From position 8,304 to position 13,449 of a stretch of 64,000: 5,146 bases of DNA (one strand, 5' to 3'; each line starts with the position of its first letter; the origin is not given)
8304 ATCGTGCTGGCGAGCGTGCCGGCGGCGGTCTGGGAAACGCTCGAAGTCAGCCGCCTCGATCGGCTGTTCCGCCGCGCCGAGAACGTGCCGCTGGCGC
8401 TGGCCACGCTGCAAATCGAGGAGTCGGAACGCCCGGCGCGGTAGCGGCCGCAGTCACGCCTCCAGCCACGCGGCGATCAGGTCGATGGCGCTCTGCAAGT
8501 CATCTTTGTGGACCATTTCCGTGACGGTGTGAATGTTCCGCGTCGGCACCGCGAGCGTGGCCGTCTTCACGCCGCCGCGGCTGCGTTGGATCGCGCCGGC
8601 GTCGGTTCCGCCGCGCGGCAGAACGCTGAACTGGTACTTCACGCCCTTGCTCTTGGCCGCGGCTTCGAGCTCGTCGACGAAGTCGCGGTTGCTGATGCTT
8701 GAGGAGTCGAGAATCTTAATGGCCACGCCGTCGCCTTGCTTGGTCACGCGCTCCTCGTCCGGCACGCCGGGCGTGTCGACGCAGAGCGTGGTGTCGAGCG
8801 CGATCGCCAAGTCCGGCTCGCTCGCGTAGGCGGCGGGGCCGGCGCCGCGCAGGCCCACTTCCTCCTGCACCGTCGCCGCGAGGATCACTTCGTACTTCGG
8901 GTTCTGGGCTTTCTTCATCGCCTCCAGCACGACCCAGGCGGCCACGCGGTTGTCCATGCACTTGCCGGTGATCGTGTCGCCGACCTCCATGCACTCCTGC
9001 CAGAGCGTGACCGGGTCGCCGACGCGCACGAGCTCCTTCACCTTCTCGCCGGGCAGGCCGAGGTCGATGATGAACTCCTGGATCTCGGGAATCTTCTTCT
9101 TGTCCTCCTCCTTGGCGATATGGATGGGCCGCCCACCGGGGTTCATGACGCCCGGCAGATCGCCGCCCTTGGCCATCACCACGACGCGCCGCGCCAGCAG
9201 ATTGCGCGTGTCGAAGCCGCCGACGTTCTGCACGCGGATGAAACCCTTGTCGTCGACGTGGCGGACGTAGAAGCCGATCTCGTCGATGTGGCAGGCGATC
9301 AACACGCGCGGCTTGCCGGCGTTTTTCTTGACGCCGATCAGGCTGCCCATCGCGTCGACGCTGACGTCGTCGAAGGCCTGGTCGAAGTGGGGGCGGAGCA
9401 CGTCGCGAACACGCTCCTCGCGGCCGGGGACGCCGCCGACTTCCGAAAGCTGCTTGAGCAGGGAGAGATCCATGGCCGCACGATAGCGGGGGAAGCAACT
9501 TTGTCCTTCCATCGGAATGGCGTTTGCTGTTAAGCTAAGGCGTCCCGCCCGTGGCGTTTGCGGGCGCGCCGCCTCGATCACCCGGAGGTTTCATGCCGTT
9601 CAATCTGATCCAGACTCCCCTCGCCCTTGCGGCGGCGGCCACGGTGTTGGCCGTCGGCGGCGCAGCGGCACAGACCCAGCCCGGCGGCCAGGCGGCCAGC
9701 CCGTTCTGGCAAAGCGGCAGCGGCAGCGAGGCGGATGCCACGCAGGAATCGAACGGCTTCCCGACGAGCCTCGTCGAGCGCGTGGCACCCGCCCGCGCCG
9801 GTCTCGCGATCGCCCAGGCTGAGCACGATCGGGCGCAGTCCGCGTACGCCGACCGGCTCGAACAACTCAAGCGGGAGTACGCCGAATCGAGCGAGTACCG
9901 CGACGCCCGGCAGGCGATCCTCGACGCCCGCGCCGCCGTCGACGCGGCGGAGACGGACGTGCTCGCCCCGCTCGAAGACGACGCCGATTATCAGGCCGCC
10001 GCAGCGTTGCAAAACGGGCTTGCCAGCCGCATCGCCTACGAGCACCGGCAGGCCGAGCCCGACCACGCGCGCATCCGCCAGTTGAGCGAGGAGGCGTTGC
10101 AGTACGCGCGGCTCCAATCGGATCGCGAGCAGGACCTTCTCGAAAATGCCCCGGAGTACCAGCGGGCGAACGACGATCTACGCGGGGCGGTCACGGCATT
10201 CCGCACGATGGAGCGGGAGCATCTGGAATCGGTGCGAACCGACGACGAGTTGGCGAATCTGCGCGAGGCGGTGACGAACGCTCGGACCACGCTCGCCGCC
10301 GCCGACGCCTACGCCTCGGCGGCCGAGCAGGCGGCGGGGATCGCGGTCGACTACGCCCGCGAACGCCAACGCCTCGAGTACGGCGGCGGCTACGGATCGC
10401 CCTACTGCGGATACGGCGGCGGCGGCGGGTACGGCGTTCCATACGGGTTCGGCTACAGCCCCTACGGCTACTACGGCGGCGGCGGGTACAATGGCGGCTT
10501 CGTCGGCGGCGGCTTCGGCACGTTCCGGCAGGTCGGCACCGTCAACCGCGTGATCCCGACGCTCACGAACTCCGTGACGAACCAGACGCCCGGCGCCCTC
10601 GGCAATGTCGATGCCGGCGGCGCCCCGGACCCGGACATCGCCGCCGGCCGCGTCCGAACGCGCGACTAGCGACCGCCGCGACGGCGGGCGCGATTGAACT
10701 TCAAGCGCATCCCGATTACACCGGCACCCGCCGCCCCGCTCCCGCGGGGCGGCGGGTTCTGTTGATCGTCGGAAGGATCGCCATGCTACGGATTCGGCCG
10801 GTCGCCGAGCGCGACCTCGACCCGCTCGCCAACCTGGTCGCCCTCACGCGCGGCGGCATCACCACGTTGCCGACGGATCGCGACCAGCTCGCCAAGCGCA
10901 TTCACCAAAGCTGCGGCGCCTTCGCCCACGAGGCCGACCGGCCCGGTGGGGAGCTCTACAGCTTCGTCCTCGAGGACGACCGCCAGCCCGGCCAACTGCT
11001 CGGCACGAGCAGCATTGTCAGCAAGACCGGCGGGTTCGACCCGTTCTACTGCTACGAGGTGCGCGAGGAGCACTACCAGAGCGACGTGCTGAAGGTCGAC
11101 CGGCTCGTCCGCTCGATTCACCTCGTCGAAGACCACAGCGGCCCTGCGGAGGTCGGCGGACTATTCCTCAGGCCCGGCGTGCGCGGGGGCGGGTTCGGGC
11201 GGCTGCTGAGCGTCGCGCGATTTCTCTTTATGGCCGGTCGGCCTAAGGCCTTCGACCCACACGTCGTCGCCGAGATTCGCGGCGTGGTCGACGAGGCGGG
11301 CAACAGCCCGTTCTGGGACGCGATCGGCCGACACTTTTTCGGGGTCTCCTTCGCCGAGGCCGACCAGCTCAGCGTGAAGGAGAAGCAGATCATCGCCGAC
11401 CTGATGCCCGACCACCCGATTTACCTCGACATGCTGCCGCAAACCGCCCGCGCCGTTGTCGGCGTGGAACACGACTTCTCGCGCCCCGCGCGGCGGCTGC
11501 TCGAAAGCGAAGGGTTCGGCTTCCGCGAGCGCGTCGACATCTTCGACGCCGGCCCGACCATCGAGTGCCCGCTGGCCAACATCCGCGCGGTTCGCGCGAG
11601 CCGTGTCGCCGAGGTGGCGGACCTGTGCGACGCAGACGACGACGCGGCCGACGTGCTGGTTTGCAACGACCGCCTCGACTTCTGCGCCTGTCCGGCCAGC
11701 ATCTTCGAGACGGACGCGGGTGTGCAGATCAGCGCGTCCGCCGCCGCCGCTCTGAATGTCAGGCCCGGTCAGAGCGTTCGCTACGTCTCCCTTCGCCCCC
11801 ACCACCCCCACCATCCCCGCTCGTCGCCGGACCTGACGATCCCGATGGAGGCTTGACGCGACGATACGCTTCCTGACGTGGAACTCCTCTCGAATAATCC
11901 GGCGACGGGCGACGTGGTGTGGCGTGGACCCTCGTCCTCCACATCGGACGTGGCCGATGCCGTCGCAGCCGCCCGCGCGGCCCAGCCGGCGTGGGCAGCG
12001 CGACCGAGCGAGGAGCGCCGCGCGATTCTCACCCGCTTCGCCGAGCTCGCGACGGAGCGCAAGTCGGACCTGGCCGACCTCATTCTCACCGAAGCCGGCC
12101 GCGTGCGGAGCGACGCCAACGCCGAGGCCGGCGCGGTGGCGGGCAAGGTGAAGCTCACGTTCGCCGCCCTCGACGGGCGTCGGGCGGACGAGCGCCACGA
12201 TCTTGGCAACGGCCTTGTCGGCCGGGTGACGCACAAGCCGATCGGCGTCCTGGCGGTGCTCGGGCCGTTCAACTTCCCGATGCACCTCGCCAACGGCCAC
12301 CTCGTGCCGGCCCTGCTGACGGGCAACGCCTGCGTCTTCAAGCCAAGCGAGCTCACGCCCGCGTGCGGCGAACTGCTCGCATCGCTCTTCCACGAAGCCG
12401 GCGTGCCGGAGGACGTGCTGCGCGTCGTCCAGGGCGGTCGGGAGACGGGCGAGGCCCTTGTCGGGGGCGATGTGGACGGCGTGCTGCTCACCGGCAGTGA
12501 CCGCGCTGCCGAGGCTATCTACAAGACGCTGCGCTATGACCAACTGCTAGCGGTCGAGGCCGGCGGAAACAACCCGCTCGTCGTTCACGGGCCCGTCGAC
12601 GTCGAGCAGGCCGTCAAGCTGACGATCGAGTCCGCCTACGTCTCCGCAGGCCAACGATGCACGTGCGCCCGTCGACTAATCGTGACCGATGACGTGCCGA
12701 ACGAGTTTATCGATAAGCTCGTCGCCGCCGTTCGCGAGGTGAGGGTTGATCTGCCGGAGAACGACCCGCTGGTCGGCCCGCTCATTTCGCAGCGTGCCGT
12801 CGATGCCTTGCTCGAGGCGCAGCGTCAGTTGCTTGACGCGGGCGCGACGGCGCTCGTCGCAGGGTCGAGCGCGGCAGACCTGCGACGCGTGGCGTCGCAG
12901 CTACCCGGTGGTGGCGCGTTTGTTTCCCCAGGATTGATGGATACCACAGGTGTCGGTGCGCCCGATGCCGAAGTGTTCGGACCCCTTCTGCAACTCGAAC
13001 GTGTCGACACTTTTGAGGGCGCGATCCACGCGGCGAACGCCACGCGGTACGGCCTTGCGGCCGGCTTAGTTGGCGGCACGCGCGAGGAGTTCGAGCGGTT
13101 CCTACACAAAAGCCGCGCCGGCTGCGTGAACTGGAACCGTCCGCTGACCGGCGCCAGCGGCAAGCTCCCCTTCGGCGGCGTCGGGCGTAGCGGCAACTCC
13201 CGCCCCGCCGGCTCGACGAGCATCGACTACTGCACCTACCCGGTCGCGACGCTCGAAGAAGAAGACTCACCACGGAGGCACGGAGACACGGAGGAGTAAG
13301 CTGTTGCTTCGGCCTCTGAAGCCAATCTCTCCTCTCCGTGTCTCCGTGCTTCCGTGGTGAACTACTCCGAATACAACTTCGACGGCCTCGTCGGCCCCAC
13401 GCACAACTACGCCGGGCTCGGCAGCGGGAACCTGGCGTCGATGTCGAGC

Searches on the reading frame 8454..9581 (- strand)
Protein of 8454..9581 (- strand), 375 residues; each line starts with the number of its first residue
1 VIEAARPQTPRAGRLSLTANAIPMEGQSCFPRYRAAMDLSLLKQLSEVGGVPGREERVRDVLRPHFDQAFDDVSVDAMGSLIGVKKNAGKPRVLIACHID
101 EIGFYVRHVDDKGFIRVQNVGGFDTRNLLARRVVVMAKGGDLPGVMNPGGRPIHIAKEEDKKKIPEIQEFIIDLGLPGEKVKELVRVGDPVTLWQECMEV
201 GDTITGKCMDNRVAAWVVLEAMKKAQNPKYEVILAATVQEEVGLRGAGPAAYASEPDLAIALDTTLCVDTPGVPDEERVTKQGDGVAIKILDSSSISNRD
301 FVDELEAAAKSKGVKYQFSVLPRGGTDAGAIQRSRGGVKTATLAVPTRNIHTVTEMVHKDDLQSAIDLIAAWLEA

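Call 29: search_protein_families(library=pfam, proteins=[window:8454-9581:-], max_evalue=0.0001)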
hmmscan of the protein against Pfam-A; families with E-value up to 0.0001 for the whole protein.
window:8454-9581:- (375 aa): 2 families
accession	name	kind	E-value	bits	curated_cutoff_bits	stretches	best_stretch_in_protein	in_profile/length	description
PF05343.19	Peptidase_M42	-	9.5e-85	284.6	23.2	1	79-368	1-292/292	M42 glutamyl aminopeptidase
PF01546.33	Peptidase_M20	-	2.9e-10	40.8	24.6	1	213-374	41-205/206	Peptidase family M20/M25/M40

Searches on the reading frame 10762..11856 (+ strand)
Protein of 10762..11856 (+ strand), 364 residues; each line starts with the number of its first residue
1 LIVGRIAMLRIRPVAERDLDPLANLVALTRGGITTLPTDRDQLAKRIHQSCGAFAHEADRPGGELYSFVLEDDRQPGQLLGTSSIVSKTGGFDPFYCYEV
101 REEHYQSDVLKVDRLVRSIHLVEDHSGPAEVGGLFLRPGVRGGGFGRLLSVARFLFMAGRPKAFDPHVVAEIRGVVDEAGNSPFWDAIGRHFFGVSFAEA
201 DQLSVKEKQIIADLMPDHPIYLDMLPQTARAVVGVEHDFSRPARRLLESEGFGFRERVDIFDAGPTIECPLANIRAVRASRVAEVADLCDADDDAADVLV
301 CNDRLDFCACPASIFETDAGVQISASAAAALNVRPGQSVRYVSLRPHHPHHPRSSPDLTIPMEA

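Call 29: search_protein_families(library=pfam, proteins=[window:10762-11856:+], max_evalue=0.0001)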
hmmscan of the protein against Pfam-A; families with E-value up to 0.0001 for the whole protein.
window:10762-11856:+ (364 aa): 1 family
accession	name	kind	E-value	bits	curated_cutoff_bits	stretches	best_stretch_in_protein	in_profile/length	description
PF04958.18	AstA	-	4.9e-115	384.2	29.4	1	8-342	1-336/337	Arginine N-succinyltransferase beta subunit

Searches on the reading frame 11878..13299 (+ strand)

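Call 29: search_protein_families(library=pfam, proteins=[window:11878-13299:+], max_evalue=0.0001)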
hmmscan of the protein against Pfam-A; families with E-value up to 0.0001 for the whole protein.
window:11878-13299:+ (473 aa): 1 family
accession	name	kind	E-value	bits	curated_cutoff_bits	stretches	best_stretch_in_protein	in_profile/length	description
PF00171.27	Aldedh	-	7.4e-110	368.1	23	1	6-453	12-456/461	Aldehyde dehydrogenase family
